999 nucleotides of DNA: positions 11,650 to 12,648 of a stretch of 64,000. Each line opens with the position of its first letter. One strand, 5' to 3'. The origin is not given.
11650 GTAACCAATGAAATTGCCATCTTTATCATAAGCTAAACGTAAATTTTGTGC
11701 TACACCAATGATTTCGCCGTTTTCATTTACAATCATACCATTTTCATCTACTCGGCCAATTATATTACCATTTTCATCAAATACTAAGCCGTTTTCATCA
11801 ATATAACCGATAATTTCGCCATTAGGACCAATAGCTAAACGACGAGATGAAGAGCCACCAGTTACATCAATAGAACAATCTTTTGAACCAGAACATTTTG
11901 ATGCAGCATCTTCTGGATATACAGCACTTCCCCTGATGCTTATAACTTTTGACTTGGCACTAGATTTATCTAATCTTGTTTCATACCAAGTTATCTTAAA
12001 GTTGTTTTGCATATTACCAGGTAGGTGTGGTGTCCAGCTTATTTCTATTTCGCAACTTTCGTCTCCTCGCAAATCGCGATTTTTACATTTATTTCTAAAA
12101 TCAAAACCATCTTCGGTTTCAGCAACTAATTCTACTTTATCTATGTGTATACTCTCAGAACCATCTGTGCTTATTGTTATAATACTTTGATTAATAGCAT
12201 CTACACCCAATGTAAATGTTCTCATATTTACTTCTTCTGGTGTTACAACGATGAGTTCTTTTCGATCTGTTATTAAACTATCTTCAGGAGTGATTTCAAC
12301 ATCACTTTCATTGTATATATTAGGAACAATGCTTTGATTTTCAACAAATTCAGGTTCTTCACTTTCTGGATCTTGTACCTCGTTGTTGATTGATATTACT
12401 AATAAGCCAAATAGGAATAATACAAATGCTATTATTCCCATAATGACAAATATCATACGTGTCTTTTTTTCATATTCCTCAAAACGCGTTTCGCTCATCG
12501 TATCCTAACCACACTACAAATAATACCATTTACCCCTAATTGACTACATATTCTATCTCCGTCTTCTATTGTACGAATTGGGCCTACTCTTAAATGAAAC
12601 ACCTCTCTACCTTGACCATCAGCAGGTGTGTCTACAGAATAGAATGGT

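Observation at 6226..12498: A 2090-aa membrane-anchored protein made almost entirely of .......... units is embedded between virB9 and virB10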

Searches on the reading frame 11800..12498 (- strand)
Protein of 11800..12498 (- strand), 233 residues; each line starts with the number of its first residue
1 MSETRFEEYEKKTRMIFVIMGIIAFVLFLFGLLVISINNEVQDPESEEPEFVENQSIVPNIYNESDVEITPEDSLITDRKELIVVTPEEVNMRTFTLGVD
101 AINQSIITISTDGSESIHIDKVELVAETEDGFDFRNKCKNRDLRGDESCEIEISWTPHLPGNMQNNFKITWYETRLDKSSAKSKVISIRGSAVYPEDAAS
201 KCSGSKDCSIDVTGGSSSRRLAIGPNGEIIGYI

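Call 14: find_homologous_proteins(query=window:11800-12498:-, max_evalue=0.001)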
Query window:11800-12498:- (233 aa): 17 proteins with E <= 0.001 among 286 candidates.
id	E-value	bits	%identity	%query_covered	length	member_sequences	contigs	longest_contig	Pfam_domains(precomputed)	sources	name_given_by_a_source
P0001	2.0e-89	317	63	99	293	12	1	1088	PF21785.4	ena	-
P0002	7.4e-86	305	59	99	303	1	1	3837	PF21784.4,PF12396.15,PF21785.4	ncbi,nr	ncbi:MAG: DUF3659 domain-containing protein, partial [Alphaproteobacteria bacterium]|nr:DUF3659 doma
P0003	1.9e-82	294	61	99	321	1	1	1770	PF21784.4,PF12396.15,PF21785.4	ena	-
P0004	6.9e-82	292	61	94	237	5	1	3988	-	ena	-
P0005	4.0e-81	290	62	93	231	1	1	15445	-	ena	-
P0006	3.1e-72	261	53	100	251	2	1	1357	-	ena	-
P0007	2.4e-70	255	63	78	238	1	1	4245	-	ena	-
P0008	1.5e-69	252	51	100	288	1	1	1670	PF21784.4,PF12396.15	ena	-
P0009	5.3e-69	250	52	100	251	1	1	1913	-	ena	-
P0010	4.3e-55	205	60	69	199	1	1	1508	-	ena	-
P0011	9.1e-55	204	77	57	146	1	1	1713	-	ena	-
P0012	4.4e-47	179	52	71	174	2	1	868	-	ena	-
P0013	6.5e-39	152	59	59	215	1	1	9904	PF02272.25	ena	-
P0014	1.1e-33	135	48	63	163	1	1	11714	-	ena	-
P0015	6.4e-31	126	52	54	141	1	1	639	-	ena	-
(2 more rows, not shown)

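Call 15: find_encoding_contigs(protein=P0005, flank=10000, max_places=3)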
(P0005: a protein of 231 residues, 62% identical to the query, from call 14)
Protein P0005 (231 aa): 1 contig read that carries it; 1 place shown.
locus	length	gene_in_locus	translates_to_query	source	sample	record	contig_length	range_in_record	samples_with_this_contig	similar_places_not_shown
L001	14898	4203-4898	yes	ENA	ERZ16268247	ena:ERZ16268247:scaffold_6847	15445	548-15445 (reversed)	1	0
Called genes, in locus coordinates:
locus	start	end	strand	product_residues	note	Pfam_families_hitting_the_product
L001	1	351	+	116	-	?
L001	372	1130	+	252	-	PF04335:VirB8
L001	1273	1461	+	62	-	-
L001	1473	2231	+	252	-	PF04335:VirB8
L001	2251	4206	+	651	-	PF03524:CagX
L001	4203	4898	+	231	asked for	-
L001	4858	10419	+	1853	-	-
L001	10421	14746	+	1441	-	PF21784:Bflower (faint), PF03743:TrbI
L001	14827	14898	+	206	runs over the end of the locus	?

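Call 16: find_encoding_contigs(protein=P0014, flank=10000, max_places=3)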
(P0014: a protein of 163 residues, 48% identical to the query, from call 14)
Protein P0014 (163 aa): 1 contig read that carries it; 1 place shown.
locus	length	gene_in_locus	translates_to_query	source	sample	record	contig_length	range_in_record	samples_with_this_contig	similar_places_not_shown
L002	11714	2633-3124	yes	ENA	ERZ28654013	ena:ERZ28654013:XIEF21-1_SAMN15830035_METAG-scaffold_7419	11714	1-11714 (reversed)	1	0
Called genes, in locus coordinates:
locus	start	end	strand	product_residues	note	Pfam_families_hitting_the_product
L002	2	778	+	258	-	?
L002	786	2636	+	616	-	PF03524:CagX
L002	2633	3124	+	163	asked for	-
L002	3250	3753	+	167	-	-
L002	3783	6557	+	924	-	-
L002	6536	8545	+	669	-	-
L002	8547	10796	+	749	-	PF21784:Bflower (faint), PF12396:DUF3659 (faint), PF21785:Bflower_2 (weak)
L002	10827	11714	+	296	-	?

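Call 17: find_encoding_contigs(protein=P0013, flank=10000, max_places=3)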
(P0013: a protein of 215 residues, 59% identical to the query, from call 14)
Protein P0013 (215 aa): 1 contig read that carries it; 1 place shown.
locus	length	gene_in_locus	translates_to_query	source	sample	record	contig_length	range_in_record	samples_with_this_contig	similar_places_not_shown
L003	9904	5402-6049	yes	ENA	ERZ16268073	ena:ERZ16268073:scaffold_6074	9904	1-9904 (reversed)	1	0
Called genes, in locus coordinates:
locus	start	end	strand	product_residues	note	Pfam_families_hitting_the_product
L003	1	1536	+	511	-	?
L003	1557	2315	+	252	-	PF04335:VirB8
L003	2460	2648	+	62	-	-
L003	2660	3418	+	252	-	PF04335:VirB8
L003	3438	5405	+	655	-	PF03524:CagX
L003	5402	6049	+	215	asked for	PF02272:DHHA1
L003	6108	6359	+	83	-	PF06135:IreB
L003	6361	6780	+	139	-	PF03652:RuvX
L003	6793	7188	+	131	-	PF06949:DUF1292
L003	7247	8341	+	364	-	PF10282:Lactonase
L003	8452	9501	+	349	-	PF02618:YceG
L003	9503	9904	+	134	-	?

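Call 25: find_related_loci(query=A1, collection=genome_contigs, flank=10000)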
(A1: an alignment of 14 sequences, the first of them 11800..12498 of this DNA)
Query A1 (233 aa) in genome_contigs; peptide patterns used: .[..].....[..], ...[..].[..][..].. (x = any residue, [..] = any of these).
102 stretches matched a pattern; 31 encode a relative of the query (tblastn E <= 1e-3); 31 distinct loci.
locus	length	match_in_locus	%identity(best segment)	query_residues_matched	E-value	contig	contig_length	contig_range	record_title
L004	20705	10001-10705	64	1-233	4e-98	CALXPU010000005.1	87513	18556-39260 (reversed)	MAG: uncultured Alphaproteobacteria bacterium isolate BRZ_KG__bin92 genome assembly, contig: BRZ_KG__NODE_301_length_875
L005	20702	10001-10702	63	1-233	8e-97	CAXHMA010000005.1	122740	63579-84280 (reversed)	MAG: uncultured Alphaproteobacteria bacterium isolate ena-SAMPLE-TAB-22-03-2024-10:43:23:852-115549 genome assembly, con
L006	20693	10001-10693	63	4-233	1e-96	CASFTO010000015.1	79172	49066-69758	uncultured Alphaproteobacteria bacterium isolate SI.A54.metabat-bins.112 genome assembly, contig: SI.A54.metabat-bins.11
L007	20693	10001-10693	62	4-233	9e-96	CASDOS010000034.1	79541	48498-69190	uncultured Alphaproteobacteria bacterium isolate SI.O27.metabat-bins.10 genome assembly, contig: SI.O27.metabat-bins.10.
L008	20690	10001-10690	63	4-233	7e-96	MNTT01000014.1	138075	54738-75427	MAG: Acetobacter sp. 46_36 Ley3_66761_scaffold_136, whole genome shotgun sequence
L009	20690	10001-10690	63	4-233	2e-95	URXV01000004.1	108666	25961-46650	uncultured Rickettsiales bacterium isolate UMGS1453 genome assembly, contig: NODE_30_length_108666_cov_8.602315, whole g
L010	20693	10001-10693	63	4-233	2e-95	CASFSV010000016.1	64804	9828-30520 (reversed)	uncultured Alphaproteobacteria bacterium isolate SI.O7.metabat-bins.100 genome assembly, contig: SI.O7.metabat-bins.100.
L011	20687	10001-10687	58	4-233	1e-90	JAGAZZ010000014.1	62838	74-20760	MAG: Alphaproteobacteria bacterium isolate RGIG8928 Water_deer_Rectum-1__c122903, whole genome shotgun sequence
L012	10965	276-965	63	4-233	2e-88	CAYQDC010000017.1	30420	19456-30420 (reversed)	MAG TPA_asm: uncultured Acetobacter sp. isolate SRP141132_co3_78 genome assembly, contig: NODE_979_length_30420_cov_6.94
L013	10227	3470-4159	60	4-233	5e-88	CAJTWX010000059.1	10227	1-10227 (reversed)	MAG TPA_asm: uncultured Alphaproteobacteria bacterium isolate MGBC117992 genome assembly, contig: MGBC117992.59, whole g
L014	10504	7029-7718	62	4-233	6e-88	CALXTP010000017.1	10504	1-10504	MAG: uncultured Alphaproteobacteria bacterium isolate E19__bin231 genome assembly, contig: E19__k127_2336247, whole geno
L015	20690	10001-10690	61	4-233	9e-88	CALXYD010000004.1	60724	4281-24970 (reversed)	MAG: uncultured Alphaproteobacteria bacterium isolate BRZ_KS__bin39 genome assembly, contig: BRZ_KS__NODE_684_length_607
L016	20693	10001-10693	61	4-233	3e-87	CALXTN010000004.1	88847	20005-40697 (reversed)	MAG: uncultured Alphaproteobacteria bacterium isolate BRZ_QQ__bin90 genome assembly, contig: BRZ_QQ__NODE_214_length_888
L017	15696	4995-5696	60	1-233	3e-86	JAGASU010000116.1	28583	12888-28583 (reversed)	MAG: Alphaproteobacteria bacterium isolate RGIG8741 Water_deer_Colon-4__c315469, whole genome shotgun sequence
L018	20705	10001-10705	62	1-233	4e-85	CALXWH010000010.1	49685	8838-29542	MAG: uncultured Alphaproteobacteria bacterium isolate BRZ_CV__bin18 genome assembly, contig: BRZ_CV__NODE_1044_length_49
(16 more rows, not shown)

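Call 40: predict_structure(alignment_id=A2)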
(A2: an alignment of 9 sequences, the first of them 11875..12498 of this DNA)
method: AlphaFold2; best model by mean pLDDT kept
length: 208 residues; sequences in the alignment: 9
mean_pLDDT: 61.2   pTM: 0.40
mean pLDDT of the five models: 61.2, 59.2, 57.5, 56.8, 56.5
residues with pLDDT >= 90: 9; 70-90: 75; 50-70: 52; < 50: 72
segments of 3 or more residues with pLDDT < 50: 40-43, 45-48, 50-52, 54-103, 197-201, 203-208
pLDDT, mean of each block of 10 residues (from residue 1): 63 85 91 69 46 43 32 32 33 41 60 76 69 72 80 67 73 80 73 53 46
secondary structure, 60 per line:
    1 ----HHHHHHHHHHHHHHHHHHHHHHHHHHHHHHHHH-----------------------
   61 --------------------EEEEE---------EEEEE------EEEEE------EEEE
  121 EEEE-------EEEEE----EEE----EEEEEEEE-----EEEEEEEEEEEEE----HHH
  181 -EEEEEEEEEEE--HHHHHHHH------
elements in order: H5-37 E81-85 E95-99 E106-110 E117-124 E132-136 E141-143 E148-155 E161-173 E182-192 H195-202

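Call 42: search_protein_representatives(alignment_id=A2)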
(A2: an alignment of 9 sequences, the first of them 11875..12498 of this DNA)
Query: 9 sequences, 209 profile positions. Proteins with E-value up to 0.001 (for the whole library): 346; up to 1e-10: 85; up to 1e-30: 16. The best 150 are listed.
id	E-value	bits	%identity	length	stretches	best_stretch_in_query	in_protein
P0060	3.5e-137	470.9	-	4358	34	108-169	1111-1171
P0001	2.6e-112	389.6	-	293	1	1-209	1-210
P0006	4.4e-106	369.3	-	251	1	1-209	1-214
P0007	5.0e-100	349.5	-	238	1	1-186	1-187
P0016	8.1e-63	228.0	-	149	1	1-144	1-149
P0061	7.1e-57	208.5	-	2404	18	82-170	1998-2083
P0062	1.2e-56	207.9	-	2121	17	76-167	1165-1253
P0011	5.8e-52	192.5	-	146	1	1-134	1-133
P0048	8.8e-44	165.8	-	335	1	4-206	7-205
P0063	2.2e-43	164.5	-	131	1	1-119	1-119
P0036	1.6e-42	161.7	-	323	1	4-203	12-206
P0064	1.6e-41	158.4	-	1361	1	5-203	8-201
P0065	3.9e-40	153.9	-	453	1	4-203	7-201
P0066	8.3e-40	152.8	-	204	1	4-201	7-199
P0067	1.2e-38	149.0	-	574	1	4-204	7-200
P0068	1.6e-38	148.6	-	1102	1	4-204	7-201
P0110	2.4e-12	63.1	-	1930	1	4-192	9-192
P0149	9.8e-10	54.6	-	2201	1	7-194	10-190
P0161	5.4e-09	52.1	-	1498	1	6-172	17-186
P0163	6.5e-09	51.9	-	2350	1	7-204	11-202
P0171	8.3e-09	51.5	-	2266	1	6-199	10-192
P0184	4.4e-08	49.2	-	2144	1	10-206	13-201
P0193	9.1e-08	48.1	-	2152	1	7-204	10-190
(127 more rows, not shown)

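Call 43: search_protein_families(library=pfam, proteins=[window:11875-12498:-, P0064, P0068, P0110, P0149, P0163], max_evalue=1)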
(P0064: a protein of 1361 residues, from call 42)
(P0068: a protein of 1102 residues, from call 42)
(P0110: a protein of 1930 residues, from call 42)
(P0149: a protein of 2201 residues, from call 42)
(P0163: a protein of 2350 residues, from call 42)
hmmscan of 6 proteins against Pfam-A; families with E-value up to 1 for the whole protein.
window:11875-12498:- (208 aa): 5 families
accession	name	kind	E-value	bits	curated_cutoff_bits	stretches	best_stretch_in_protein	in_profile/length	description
PF15780.11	ASH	-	0.0037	17.9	27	1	99-168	21-87/98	Abnormal spindle-like microcephaly-assoc'd, ASPM-SPD-2-Hydin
PF24770.2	Ig-CFAP74_2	-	0.027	15.4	27.4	1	148-174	143-169/185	CFAP74 second Ig-like domain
PF19592.4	DUF6097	-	0.05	14.2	27.5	1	2-38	49-85/152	Family of unknown function (DUF6097)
PF11174.13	DUF2970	-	0.062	13.6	27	1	15-35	31-51/56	Protein of unknown function (DUF2970)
PF25184.1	YxzE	-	0.23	12.9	40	1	15-53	1-35/65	YxzE-like putative bacteriocin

P0064 (1361 aa): 9 families
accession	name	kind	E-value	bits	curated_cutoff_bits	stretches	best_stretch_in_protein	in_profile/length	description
PF21785.3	Bflower_2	-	7.3e-72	238.8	38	15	317-411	11-100/112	5-fold beta-flower protein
PF21784.3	Bflower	-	1.4e-39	135.5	25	11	481-542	5-64/116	4-fold beta flower protein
PF12396.14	DUF3659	-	1.2e-25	89.6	24.8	8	324-373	11-56/61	Protein of unknown function (DUF3659)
PF05593.20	RHS_repeat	-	9.9e-16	58.1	22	1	429-461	1-37/38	RHS Repeat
PF00659.24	POLO_box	-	0.012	16.1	23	0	631-657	20-46/61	POLO box duplicated region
PF09142.17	TruB_C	-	0.12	12.6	28.7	0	219-240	26-46/56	tRNA Pseudouridine synthase II, C terminal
PF06656.16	Tenui_PVC2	-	0.16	10.3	25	0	421-545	473-590/784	Tenuivirus PVC2 protein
PF20789.3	4HBT_3C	-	0.23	12.1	24.1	0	505-524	115-134/140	Acyl-CoA thioesterase C-terminal domain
PF05935.17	Arylsulfotrans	-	0.42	10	24.2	0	273-336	29-82/374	Arylsulfotransferase (ASST)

P0068 (1102 aa): 11 families
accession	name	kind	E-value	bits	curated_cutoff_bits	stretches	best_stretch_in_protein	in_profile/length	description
PF21785.3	Bflower_2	-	9e-71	235.3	38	12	230-318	12-96/112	5-fold beta-flower protein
PF12396.14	DUF3659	-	4.9e-28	97.2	24.8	13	287-336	11-56/61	Protein of unknown function (DUF3659)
PF21784.3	Bflower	-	1.2e-23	84.1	25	5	272-333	2-61/116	4-fold beta flower protein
PF05593.20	RHS_repeat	-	3e-13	50.2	22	2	405-441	2-37/38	RHS Repeat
PF25455.1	Beta-barrel_CAF17_C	-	0.0013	18.9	25.7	0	299-319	12-32/70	CAF17, C-terminal beta-barrel domain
PF05935.17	Arylsulfotrans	-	0.011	15.2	24.2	0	321-449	29-154/374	Arylsulfotransferase (ASST)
PF15780.11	ASH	-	0.013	16.1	27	1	93-163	16-83/98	Abnormal spindle-like microcephaly-assoc'd, ASPM-SPD-2-Hydin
PF12645.13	HTH_16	-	0.04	14.5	22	0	423-438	32-47/65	Helix-turn-helix domain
PF06458.18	MucBP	-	0.069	14.3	23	0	401-428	4-30/63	MucBP domain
PF18877.6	SSSPR-51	-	0.073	13.4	27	0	402-421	4-21/48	SSSPR-51 domain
PF09157.17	TruB-C_2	-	0.27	11.6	21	0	407-434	15-41/57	Pseudouridine synthase II TruB, C-terminal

P0110 (1930 aa): 6 families
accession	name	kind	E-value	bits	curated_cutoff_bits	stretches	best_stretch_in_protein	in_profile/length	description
PF21785.3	Bflower_2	-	2.3e-63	211.4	38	11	264-348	22-100/112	5-fold beta-flower protein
PF03743.19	TrbI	-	4.7e-29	102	35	1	1631-1828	2-187/188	Bacterial conjugation TrbI-like protein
PF21784.3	Bflower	-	3.6e-22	79.3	25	3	1426-1470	3-46/116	4-fold beta flower protein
PF12396.14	DUF3659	-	1.2e-12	47.9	24.8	4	390-441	7-54/61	Protein of unknown function (DUF3659)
PF24314.1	DUF7488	-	0.0061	17.1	27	0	852-909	79-136/146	Domain of unknown function (DUF7488)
PF05593.20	RHS_repeat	-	0.05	14.5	22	0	1217-1235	3-21/38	RHS Repeat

P0149 (2201 aa): 9 families
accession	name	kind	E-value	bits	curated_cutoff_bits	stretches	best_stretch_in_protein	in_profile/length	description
PF21785.3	Bflower_2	-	5e-107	352.1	38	16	1611-1700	11-96/112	5-fold beta-flower protein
PF21784.3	Bflower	-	2.3e-45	154.1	25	8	1464-1527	1-63/116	4-fold beta flower protein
PF03743.19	TrbI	-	3.5e-31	109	35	1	1864-2061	2-188/188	Bacterial conjugation TrbI-like protein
PF12396.14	DUF3659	-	1.6e-29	102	24.8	12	349-399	9-55/61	Protein of unknown function (DUF3659)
PF05593.20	RHS_repeat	-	8.5e-14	52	22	2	1416-1449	1-38/38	RHS Repeat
PF18342.7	LytB_SH3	-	0.00052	20.5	25.8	0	1414-1432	13-31/67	Endo-beta-N-acetylglucosaminidase LytB SH3 domain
PF24771.2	Ig_CFAP74_1st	-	0.053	14.3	29.2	1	86-167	4-84/97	CFAP74 first Ig-like domain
PF17203.10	sCache_3_2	-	0.16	12.4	28.4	0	957-1004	73-128/140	Single cache domain 3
PF11512.13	Atu4866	-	0.24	12.3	25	0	1415-1444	39-66/75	Agrobacterium tumefaciens protein Atu4866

P0163 (2350 aa): 5 families
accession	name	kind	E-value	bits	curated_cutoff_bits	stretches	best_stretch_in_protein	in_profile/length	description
PF21785.3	Bflower_2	-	1e-105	347.8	38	16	1603-1689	5-85/112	5-fold beta-flower protein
PF21784.3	Bflower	-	2e-49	167.3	25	7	1721-1780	3-61/116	4-fold beta flower protein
PF03743.19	TrbI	-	4.2e-35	121.8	35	1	2015-2209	2-188/188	Bacterial conjugation TrbI-like protein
PF12396.14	DUF3659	-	1.1e-32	112.1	24.8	8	1813-1864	10-57/61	Protein of unknown function (DUF3659)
PF18755.6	RAMA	-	0.0087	16.4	35.2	1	608-663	28-86/107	Restriction Enzyme Adenine Methylase Associated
